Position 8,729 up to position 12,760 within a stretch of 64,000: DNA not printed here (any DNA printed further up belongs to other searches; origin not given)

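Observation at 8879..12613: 1244-aa cytoplasmic orphan protein between rpmE and rpsB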

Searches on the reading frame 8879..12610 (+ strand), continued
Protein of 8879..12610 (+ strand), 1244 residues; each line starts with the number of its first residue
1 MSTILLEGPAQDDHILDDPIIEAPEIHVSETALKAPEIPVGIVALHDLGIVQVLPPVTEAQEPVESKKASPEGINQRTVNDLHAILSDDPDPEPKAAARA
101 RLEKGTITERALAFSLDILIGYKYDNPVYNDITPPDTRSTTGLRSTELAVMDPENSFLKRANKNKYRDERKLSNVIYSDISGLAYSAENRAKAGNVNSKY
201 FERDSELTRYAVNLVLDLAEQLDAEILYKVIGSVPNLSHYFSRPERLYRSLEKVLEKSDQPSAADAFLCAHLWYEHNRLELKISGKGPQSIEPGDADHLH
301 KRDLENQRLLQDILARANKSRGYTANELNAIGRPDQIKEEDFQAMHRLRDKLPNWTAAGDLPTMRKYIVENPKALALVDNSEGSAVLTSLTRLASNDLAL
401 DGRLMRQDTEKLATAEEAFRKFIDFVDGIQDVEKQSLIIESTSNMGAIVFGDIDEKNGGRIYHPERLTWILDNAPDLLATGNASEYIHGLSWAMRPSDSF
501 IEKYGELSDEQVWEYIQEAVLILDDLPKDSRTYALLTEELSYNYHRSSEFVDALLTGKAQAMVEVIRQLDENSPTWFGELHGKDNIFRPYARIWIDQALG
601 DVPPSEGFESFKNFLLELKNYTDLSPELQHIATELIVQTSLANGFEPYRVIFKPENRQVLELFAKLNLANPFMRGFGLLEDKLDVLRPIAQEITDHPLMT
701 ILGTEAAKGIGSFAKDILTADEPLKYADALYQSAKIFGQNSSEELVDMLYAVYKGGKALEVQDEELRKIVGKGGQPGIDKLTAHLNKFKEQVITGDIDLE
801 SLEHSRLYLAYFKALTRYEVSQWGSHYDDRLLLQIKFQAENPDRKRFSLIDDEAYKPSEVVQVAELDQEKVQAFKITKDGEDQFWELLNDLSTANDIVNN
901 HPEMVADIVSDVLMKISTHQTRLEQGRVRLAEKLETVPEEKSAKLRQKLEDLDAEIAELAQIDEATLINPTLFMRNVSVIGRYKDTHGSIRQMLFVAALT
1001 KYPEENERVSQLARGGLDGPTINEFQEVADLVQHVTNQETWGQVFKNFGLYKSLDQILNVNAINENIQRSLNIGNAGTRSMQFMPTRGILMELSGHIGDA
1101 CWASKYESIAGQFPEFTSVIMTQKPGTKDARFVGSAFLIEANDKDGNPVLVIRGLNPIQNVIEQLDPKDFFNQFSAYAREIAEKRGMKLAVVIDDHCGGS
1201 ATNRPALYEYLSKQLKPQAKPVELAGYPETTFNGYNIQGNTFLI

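Call 31: search_protein_representatives(alignment_id=A2)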
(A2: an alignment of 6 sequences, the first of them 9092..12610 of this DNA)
Query: 6 sequences, 1198 profile positions. Proteins with E-value up to 0.001 (for the whole library): 764; up to 1e-10: 600; up to 1e-30: 301. The best 150 are listed.
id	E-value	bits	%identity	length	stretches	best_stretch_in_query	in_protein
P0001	0.0e+00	2127.6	-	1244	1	1-1198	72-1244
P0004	0.0e+00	2090.7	-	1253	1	1-1198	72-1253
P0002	0.0e+00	1989.4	-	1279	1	1-1198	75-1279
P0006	1.6e-197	675.5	-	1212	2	704-1198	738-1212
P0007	1.5e-196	672.3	-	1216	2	659-1198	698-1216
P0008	9.9e-130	451.0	-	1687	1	626-1198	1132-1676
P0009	6.3e-113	395.3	-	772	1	676-1197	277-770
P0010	2.3e-112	393.4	-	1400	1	664-1198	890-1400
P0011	2.9e-110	386.5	-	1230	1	647-1198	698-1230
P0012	3.5e-110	386.2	-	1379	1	662-1198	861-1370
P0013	8.3e-110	385.0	-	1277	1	651-1198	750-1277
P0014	8.2e-109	381.7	-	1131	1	643-1198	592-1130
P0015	1.2e-108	381.1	-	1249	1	697-1198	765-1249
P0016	3.5e-104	366.3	-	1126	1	612-1198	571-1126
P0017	1.8e-103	364.0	-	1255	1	648-1198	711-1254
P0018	2.9e-103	363.3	-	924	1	673-1198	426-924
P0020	3.0e-98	346.7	-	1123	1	663-1198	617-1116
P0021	8.9e-98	345.1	-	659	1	568-1198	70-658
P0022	1.3e-97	344.6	-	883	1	705-1198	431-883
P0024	1.3e-95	337.9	-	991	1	667-1198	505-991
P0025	8.4e-95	335.3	-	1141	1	698-1198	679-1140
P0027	3.5e-92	326.6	-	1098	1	694-1198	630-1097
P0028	3.7e-92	326.5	-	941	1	706-1198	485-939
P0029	4.9e-92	326.1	-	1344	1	699-1198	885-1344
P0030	1.1e-90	321.6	-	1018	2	960-1198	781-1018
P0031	4.5e-89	316.3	-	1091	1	705-1198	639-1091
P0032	7.3e-89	315.6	-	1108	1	678-1198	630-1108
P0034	1.1e-87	311.7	-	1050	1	704-1198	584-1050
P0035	1.2e-87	311.6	-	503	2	970-1198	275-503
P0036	1.7e-87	311.1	-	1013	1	709-1198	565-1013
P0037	1.7e-85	304.4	-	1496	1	704-1198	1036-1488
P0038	4.3e-85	303.1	-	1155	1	697-1198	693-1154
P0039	7.7e-85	302.3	-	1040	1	706-1198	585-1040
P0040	2.5e-84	300.6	-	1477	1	641-1198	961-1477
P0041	8.5e-84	298.8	-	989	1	655-1198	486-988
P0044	2.8e-83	297.1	-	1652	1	705-1198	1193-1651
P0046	9.5e-83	295.3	-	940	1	704-1198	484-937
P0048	1.7e-82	294.5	-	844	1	706-1198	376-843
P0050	2.9e-82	293.7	-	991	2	704-1198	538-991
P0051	3.6e-82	293.4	-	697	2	971-1198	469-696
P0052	4.3e-82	293.2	-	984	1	664-1198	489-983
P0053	1.2e-81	291.7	-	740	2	966-1198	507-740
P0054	2.2e-81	290.8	-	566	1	655-1198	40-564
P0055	4.2e-81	289.9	-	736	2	1033-1198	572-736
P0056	6.8e-81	289.2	-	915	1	678-1198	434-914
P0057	1.3e-80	288.2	-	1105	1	461-1198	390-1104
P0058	2.9e-80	287.1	-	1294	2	664-1198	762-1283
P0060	6.2e-80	286.0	-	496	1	691-1198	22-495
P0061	6.6e-80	285.9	-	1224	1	666-1198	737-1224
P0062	1.5e-79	284.8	-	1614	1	708-1198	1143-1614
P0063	2.0e-79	284.3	-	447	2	967-1198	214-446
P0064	2.1e-79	284.2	-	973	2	967-1198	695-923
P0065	2.7e-79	283.9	-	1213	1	705-1198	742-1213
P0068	7.9e-79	282.4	-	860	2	968-1198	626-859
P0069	1.8e-78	281.2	-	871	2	968-1198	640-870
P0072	6.0e-78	279.4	-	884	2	966-1198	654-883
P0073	6.1e-78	279.4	-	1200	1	704-1198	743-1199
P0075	9.7e-78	278.8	-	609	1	668-1198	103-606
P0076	1.0e-77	278.7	-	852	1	717-1198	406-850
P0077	1.2e-77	278.5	-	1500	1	705-1198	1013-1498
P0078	1.7e-77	277.9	-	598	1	658-1198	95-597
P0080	5.3e-77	276.3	-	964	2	970-1198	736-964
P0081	7.9e-77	275.7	-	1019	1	706-1198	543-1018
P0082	1.2e-76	275.2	-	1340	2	687-1198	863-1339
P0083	1.8e-76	274.5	-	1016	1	704-1198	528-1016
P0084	2.1e-76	274.3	-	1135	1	706-1198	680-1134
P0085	2.8e-76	273.9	-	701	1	696-1198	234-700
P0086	4.1e-76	273.4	-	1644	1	663-1198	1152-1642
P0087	4.3e-76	273.3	-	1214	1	703-1198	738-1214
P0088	5.4e-76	273.0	-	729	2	969-1198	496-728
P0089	5.6e-76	272.9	-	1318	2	684-1198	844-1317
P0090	5.9e-76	272.8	-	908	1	667-1198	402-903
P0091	6.2e-76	272.8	-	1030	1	706-1198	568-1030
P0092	8.4e-76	272.3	-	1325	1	705-1198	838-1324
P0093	8.9e-76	272.3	-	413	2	933-1198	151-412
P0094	1.0e-75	272.1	-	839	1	699-1198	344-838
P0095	1.5e-75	271.5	-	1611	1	490-1198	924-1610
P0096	1.7e-75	271.3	-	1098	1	698-1198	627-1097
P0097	2.3e-75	270.9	-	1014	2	968-1198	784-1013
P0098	8.9e-75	268.9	-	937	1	669-1198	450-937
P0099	3.5e-74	267.0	-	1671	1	663-1198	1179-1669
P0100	1.8e-73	264.6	-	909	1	708-1198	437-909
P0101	2.2e-73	264.3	-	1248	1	666-1198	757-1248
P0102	2.6e-73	264.1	-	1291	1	664-1198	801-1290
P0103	2.6e-73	264.1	-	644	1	704-1198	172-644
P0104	5.7e-73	263.0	-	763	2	958-1198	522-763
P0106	1.3e-72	261.8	-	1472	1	741-1198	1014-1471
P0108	2.8e-72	260.7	-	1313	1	664-1198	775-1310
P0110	4.5e-72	260.0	-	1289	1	665-1198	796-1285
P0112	7.8e-72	259.2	-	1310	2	666-1198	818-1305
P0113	1.3e-71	258.5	-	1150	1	664-1198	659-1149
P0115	1.7e-71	258.0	-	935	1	669-1198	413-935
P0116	3.2e-71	257.2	-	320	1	960-1198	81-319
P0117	5.9e-71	256.3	-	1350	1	707-1198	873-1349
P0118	7.2e-71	256.0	-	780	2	969-1198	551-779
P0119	1.7e-70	254.7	-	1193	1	664-1198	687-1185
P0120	7.0e-70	252.7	-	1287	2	969-1198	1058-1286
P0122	1.8e-69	251.4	-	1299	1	727-1198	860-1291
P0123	2.4e-69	250.9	-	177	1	1022-1198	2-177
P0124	3.0e-69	250.6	-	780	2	967-1198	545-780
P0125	3.1e-69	250.6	-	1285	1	704-1198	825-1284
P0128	2.6e-68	247.5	-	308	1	906-1198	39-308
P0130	4.8e-68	246.7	-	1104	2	970-1198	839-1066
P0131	5.5e-68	246.4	-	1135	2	970-1198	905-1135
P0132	7.5e-68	246.0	-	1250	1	663-1198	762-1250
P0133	8.1e-68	245.9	-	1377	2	656-1198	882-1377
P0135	3.7e-67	243.7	-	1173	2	966-1198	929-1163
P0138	1.9e-66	241.4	-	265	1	959-1198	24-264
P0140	6.9e-66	239.5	-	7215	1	741-1198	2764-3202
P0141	7.4e-66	239.4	-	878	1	704-1198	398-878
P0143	1.4e-65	238.4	-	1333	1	739-1198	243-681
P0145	5.3e-65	236.6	-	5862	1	722-1198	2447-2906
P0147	2.1e-64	234.6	-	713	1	705-1198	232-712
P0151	1.1e-63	232.2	-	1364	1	707-1198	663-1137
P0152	2.8e-63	230.8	-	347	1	934-1198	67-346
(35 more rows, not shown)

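Call 41: search_protein_families(library=pfam, proteins=[P0008, P0010, P0037, P0044, P0062, P0143], max_evalue=0.01)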
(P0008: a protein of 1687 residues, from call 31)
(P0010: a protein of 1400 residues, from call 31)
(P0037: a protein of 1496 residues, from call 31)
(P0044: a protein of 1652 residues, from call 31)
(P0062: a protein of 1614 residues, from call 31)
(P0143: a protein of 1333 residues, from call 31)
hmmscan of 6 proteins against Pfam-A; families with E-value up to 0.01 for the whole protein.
P0008 (1687 aa): 1 family
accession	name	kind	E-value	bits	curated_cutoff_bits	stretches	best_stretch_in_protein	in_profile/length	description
PF11254.13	DUF3053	-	0.0064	16.6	23.9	0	1364-1472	75-179/219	Protein of unknown function (DUF3053)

P0010 (1400 aa): 1 family
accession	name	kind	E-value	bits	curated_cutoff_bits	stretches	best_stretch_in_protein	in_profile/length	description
PF02845.22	CUE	-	0.0051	16.9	21.1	0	337-364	10-37/42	CUE domain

P0037 (1496 aa): 0 families

P0044 (1652 aa): 0 families

P0062 (1614 aa): 0 families

P0143 (1333 aa): 3 families
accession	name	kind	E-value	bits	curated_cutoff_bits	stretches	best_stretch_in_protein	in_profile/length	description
PF08281.18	Sigma70_r4_2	-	3.1e-15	56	25.7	2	1031-1076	1-46/54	Sigma-70, region 4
PF00196.25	GerE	-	4.7e-14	52.2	23.5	1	1264-1317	2-55/57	Bacterial regulatory proteins, luxR family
PF04545.22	Sigma70_r4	-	1.3e-10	41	24.1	1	1037-1084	1-48/50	Sigma-70, region 4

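Call 108: find_encoding_contigs(protein=P0006, flank=5000, max_places=2)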
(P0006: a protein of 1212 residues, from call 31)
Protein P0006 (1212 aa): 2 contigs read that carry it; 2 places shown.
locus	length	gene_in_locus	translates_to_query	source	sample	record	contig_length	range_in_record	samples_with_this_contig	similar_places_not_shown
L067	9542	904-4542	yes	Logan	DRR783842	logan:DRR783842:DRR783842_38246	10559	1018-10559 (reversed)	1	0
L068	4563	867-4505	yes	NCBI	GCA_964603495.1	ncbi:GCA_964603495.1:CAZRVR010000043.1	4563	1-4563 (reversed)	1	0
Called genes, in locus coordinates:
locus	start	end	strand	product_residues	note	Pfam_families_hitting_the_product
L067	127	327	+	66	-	-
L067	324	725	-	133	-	PF01197:Ribosomal_L31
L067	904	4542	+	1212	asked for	-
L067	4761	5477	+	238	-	PF00318:Ribosomal_S2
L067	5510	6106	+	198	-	PF00889:EF_TS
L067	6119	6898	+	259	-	-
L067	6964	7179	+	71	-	-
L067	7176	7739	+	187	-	PF01765:RRF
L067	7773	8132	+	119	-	PF05635:23S_rRNA_IVP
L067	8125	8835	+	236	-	PF01255:Prenyltransf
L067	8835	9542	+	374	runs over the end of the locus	PF02163:Peptidase_M50, PF13180:PDZ_2 (faint)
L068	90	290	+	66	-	-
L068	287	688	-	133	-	PF01197:Ribosomal_L31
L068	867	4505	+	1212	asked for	-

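Call 109: find_encoding_contigs(protein=P0008, flank=5000, max_places=2)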
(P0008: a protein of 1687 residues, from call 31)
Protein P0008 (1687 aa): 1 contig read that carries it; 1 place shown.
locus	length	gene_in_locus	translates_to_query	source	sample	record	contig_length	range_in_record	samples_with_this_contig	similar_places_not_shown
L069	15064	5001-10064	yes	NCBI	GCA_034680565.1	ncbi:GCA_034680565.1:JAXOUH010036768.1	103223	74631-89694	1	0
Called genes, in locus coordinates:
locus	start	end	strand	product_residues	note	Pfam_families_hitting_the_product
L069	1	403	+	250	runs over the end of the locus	-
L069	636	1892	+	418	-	PF00089:Trypsin, PF10459:Peptidase_S46 (faint), PF13365:Trypsin_2, PF13180:PDZ_2, PF00595:PDZ (weak), PF17820:PDZ_6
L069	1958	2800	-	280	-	PF17827:PrmC_N, PF06325:PrmA, PF00891:Methyltransf_2 (weak), PF05175:MTS, PF08241:Methyltransf_11 (weak), PF13649:Methyltransf_25, PF13847:Methyltransf_31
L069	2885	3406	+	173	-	-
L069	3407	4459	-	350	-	PF03462:PCRF, PF00472:RF-1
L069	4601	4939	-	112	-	PF01197:Ribosomal_L31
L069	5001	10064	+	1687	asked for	-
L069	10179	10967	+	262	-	PF00318:Ribosomal_S2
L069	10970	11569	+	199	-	PF00889:EF_TS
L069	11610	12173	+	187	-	PF01765:RRF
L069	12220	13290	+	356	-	PF02163:Peptidase_M50, PF13180:PDZ_2, PF17820:PDZ_6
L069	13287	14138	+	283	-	PF02517:Rce1-like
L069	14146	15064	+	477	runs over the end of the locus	PF00587:tRNA-synt_2b, PF03129:HGTP_anticodon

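Call 110: find_encoding_contigs(protein=P0010, flank=4000, max_places=1)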
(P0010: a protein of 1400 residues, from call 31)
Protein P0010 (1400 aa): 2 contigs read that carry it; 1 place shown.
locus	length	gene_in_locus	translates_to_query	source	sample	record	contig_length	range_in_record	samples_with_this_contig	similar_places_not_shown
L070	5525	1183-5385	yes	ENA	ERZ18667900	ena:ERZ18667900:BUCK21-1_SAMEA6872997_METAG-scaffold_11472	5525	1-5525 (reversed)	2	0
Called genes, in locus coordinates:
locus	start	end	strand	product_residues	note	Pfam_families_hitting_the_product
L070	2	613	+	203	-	?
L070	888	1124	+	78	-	-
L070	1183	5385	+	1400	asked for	-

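Call 111: find_encoding_contigs(protein=P0011, flank=4000, max_places=1)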
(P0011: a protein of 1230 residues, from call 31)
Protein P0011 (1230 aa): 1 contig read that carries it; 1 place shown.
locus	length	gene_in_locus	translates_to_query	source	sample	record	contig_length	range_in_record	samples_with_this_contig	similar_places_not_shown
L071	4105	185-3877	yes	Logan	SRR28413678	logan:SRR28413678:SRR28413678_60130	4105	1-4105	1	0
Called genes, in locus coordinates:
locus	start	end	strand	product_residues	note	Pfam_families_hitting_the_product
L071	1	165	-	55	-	?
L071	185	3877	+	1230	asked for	-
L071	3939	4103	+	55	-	?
